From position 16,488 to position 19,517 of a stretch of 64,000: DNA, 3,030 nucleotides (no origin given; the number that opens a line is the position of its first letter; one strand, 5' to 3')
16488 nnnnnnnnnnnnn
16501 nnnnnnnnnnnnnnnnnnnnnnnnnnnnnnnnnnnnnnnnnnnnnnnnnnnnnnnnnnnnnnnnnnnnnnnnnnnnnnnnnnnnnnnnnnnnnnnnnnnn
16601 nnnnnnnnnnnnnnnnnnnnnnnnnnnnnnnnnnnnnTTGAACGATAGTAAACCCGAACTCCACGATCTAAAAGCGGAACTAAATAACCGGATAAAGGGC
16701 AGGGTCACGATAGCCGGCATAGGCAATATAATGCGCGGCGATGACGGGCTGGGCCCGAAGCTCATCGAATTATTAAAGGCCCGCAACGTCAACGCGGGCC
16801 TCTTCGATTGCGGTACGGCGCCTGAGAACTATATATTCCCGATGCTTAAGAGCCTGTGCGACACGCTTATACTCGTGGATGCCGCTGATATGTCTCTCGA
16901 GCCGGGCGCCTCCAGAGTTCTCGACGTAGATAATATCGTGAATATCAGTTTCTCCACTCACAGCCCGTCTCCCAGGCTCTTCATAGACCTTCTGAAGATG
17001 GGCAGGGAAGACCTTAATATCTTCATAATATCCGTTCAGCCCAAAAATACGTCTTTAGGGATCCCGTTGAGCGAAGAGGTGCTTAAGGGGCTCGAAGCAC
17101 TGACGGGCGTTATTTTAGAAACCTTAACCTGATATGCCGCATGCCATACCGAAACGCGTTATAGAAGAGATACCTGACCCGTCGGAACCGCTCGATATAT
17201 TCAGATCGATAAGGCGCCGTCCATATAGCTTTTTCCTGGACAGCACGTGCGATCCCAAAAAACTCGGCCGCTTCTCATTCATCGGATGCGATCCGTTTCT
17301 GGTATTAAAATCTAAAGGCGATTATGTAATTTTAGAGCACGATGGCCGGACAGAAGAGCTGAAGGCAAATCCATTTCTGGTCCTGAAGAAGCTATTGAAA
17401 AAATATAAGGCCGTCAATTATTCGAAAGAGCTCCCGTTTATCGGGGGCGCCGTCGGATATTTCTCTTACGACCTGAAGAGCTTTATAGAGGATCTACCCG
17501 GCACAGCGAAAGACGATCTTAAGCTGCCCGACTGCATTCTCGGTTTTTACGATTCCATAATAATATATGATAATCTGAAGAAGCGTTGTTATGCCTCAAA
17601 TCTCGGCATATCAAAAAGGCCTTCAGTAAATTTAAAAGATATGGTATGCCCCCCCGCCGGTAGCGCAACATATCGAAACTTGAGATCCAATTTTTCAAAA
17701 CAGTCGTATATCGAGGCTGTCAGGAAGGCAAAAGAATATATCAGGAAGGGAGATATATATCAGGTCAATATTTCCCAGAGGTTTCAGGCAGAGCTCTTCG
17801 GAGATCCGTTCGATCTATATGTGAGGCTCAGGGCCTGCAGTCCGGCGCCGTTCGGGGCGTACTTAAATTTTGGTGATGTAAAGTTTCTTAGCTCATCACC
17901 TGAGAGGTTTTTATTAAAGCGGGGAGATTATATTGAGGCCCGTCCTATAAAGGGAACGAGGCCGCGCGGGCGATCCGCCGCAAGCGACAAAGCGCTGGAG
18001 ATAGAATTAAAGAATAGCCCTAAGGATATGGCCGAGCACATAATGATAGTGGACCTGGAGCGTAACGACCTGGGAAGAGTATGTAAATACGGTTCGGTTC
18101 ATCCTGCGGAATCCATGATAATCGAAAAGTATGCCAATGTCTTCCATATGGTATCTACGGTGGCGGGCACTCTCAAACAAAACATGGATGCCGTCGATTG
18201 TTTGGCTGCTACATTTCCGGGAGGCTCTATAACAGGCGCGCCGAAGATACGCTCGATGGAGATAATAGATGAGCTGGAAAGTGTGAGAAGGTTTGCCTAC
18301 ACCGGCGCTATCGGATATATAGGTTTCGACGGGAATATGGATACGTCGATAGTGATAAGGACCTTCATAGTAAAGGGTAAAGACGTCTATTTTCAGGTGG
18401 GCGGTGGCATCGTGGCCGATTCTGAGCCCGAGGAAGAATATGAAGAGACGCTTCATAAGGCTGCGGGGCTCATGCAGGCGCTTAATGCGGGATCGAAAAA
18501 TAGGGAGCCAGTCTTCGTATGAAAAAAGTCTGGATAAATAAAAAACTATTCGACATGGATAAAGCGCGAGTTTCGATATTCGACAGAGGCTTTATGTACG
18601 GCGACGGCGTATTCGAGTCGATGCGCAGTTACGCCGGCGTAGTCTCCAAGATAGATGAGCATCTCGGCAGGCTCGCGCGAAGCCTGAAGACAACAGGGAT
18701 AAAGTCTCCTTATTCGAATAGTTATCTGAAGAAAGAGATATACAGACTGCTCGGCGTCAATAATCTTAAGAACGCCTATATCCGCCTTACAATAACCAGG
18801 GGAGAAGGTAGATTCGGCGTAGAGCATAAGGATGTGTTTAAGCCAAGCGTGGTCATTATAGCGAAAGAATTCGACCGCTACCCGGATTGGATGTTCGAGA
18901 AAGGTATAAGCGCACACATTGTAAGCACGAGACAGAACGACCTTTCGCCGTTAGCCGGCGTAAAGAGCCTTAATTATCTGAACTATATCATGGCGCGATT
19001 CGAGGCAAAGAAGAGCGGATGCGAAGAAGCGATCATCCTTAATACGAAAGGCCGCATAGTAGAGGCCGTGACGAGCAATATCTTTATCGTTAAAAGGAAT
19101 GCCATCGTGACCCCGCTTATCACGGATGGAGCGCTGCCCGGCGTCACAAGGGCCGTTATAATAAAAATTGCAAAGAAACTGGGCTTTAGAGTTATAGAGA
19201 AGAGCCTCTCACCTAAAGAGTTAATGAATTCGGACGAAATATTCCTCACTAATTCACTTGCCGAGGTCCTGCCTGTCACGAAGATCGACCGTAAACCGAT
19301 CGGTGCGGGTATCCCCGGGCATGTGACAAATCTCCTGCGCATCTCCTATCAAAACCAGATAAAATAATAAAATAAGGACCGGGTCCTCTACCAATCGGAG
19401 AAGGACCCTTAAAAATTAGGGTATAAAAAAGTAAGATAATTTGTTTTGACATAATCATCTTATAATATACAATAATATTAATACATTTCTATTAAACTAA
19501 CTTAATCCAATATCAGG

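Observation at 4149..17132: Group-4 Mbh/Mrp-type [NiFe]-hydrogenase operon fronted by a HydB/AsrA- and HydG/AsrB-like NAD(P)H/FAD/FeS module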

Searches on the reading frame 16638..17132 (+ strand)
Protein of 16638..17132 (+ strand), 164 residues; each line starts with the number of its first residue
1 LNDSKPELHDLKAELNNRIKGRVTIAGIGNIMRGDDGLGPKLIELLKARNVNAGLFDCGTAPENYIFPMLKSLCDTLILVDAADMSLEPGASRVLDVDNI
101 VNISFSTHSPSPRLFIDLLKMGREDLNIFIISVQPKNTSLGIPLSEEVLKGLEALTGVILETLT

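Call 4: search_protein_families(library=pfam, proteins=[window:16638-17132:+])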
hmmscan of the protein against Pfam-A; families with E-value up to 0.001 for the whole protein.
window:16638-17132:+ (164 aa): 1 family
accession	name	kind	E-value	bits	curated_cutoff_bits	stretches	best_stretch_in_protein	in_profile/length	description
PF01750.23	HycI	-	4.4e-16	59.3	23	1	41-161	2-129/130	Hydrogenase maturation protease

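Call 69: search_protein_families(library=ncbifam, proteins=[window:16638-17132:+], max_evalue=0.001)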
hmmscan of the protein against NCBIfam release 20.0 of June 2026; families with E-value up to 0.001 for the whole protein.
window:16638-17132:+ (164 aa): 7 families
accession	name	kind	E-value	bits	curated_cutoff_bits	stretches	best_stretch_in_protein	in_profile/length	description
TIGR00072.1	hydrog_prot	superfamily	3e-30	105.1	47.45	1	25-162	2-144/145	hydrogenase maturation protease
TIGR00142.1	hycI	equivalog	4.4e-24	84.9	119.1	1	25-162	3-141/146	hydrogenase maturation peptidase HycI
TIGR00130.1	frhD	equivalog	9.3e-17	61.5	134.95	1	21-161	3-149/153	coenzyme F420-reducing hydrogenase, FrhD protein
TIGR00140.1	hupD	subfamily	9.7e-13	48.3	151.8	1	23-163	1-147/151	HyaD/HybD family hydrogenase maturation endopeptidase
NF007777.0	PRK10466.1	equivalog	1.8e-05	24.5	190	1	23-163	3-149/164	HyaD/HybD family hydrogenase maturation endopeptidase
NF045519.1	NiFeSe_H2_mat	exception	5.1e-05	23.1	190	1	23-152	3-136/152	NiFeSe hydrogenase maturation protease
NF007616.0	PRK10264.1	equivalog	8.8e-05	22.2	261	1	21-100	4-84/195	hydrogenase 1 maturation protease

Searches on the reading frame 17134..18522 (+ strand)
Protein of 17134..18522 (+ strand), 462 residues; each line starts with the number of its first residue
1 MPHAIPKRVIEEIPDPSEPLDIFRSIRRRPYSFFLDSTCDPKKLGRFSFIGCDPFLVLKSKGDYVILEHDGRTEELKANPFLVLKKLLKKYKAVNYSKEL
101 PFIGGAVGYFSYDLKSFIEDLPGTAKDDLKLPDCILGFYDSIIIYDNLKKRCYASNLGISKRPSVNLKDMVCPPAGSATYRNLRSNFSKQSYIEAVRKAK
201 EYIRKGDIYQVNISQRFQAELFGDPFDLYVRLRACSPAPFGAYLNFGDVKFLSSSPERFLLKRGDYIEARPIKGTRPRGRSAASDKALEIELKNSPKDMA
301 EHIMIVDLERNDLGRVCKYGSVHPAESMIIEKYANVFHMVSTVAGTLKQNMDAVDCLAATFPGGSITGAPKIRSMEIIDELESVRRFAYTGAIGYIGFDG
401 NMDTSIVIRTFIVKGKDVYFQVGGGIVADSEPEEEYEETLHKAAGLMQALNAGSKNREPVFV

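Call 4: search_protein_families(library=pfam, proteins=[window:17134-18522:+])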
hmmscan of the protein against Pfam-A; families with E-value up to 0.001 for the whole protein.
window:17134-18522:+ (462 aa): 2 families
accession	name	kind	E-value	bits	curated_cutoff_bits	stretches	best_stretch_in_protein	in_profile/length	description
PF00425.24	Chorismate_bind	-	1.7e-93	313.3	27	1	189-442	2-257/257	chorismate binding enzyme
PF04715.19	Anth_synt_I_N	-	2.5e-40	138.4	23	1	17-153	3-139/140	Anthranilate synthase component I, N terminal region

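Call 69: search_protein_families(library=ncbifam, proteins=[window:17134-18522:+], max_evalue=0.001)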
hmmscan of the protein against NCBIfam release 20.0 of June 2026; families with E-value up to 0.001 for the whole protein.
window:17134-18522:+ (462 aa): 26 families (the best 25 are shown)
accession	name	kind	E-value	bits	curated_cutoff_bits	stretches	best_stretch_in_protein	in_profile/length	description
TIGR00564.1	trpE_most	equivalog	1.6e-138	462.6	517.7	1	18-450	5-454/455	anthranilate synthase component I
NF006563.0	PRK09070.1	equivalog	4.7e-116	388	514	1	25-451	18-445/447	aminodeoxychorismate synthase component I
TIGR01820.1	TrpE-arch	equivalog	2.1e-114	383.3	512.05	1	19-450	1-448/449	anthranilate synthase component I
TIGR01824.1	PabB-clade2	equivalog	4.3e-110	368.3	408.55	1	104-446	1-355/355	aminodeoxychorismate synthase, component I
NF012009.0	PRK15465.1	equivalog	4.4e-108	361.7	622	1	23-450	22-451/453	aminodeoxychorismate synthase component 1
NF004610.0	PRK05940.1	equivalog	2.7e-107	359.4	568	1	81-454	78-463/467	anthranilate synthase component I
NF010086.0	PRK13571.1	equivalog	1.9e-105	353.3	693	2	179-455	220-502/510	anthranilate synthase component I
TIGR00553.1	pabB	equivalog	5.1e-103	344.7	328.4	1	107-444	2-327/329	aminodeoxychorismate synthase component I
NF010089.0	PRK13574.1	equivalog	1.8e-88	297.4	527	1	17-450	10-418/421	anthranilate synthase component I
NF010087.0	PRK13572.1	equivalog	2.9e-87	293.1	580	1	16-451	8-432/435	anthranilate synthase component I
NF005698.0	PRK07508.1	equivalog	6.2e-84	281.7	452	1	158-444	85-373/383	aminodeoxychorismate synthase component I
NF010079.0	PRK13564.1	equivalog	2.3e-80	270.9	471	1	77-456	120-517/521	anthranilate synthase component 1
NF010081.0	PRK13566.1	equivalog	4.1e-75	253.4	645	1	83-457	141-514/729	anthranilate synthase component I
NF004530.0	PRK05877.1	equivalog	6.7e-73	246.3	383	1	103-454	78-419/425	aminodeoxychorismate synthase component I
TIGR00565.1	trpE_proteo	equivalog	1.6e-72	245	494.65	1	78-451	105-494/498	anthranilate synthase component I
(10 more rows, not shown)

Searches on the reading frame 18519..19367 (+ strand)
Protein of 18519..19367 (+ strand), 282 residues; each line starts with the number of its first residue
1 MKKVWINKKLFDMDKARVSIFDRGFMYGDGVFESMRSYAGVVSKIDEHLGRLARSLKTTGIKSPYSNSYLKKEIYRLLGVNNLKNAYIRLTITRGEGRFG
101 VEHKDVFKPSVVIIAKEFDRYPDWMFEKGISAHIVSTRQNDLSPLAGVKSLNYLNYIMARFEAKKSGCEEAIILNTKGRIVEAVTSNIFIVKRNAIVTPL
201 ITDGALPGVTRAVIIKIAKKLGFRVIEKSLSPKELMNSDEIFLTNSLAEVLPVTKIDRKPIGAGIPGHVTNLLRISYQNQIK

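Call 4: search_protein_families(library=pfam, proteins=[window:18519-19367:+])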
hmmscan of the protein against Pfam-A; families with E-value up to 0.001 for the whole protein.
window:18519-19367:+ (282 aa): 1 family
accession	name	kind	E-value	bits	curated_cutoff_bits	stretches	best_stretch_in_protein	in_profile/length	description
PF01063.24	Aminotran_4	-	1.2e-62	212.1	28.5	1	30-256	1-223/223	Amino-transferase class IV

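Call 69: search_protein_families(library=ncbifam, proteins=[window:18519-19367:+], max_evalue=0.001)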
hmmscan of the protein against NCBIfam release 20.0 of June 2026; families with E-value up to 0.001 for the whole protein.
window:18519-19367:+ (282 aa): 23 families
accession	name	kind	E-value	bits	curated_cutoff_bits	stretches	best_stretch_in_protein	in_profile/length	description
NF006185.0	PRK08320.1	subfamily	1.6e-86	290.1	363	1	2-279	3-281/292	branched-chain amino acid aminotransferase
TIGR01122.1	ilvE_I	equivalog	6.8e-70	235.6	245.55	1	5-279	1-282/298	branched-chain-amino-acid transaminase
NF009126.0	PRK12479.1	equivalog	1.6e-67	227.8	518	1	3-277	5-280/299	branched-chain-amino-acid transaminase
NF005146.0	PRK06606.1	equivalog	1.6e-64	217.8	279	1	2-281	7-292/307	branched-chain amino acid transaminase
NF005209.0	PRK06680.1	subfamily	9.1e-60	201.9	320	1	4-281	5-281/286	D-amino-acid transaminase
NF005800.0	PRK07650.1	equivalog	4.6e-58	196.8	308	1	4-281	3-276/290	aminodeoxychorismate lyase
TIGR01121.1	D_amino_aminoT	equivalog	1.6e-56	191.6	277.45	1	3-281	1-275/276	D-amino-acid transaminase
TIGR03461.1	pabC_Proteo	equivalog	3.2e-53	180.6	176.85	1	14-258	6-247/262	aminodeoxychorismate lyase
NF004761.0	PRK06092.1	equivalog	6e-52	176.5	260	1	14-258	8-249/268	aminodeoxychorismate lyase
NF005726.0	PRK07544.1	equivalog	3e-46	157.9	396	1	3-281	12-288/295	branched-chain amino acid aminotransferase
NF009066.0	PRK12400.1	equivalog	6.1e-34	117.8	538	1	6-280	9-281/290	D-amino-acid transaminase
NF005888.0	PRK07849.1-3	equivalog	6.5e-30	104.1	273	1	9-261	20-274/298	aminodeoxychorismate lyase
NF009896.0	PRK13356.1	equivalog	4.3e-27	95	262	1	13-265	19-270/287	branched-chain amino acid aminotransferase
NF005886.0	PRK07849.1-1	equivalog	4.8e-24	85.1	253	1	22-260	32-271/291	aminodeoxychorismate lyase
NF006734.0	PRK09266.1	subfamily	5.6e-17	61.8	202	1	26-263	26-250/270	hypothetical protein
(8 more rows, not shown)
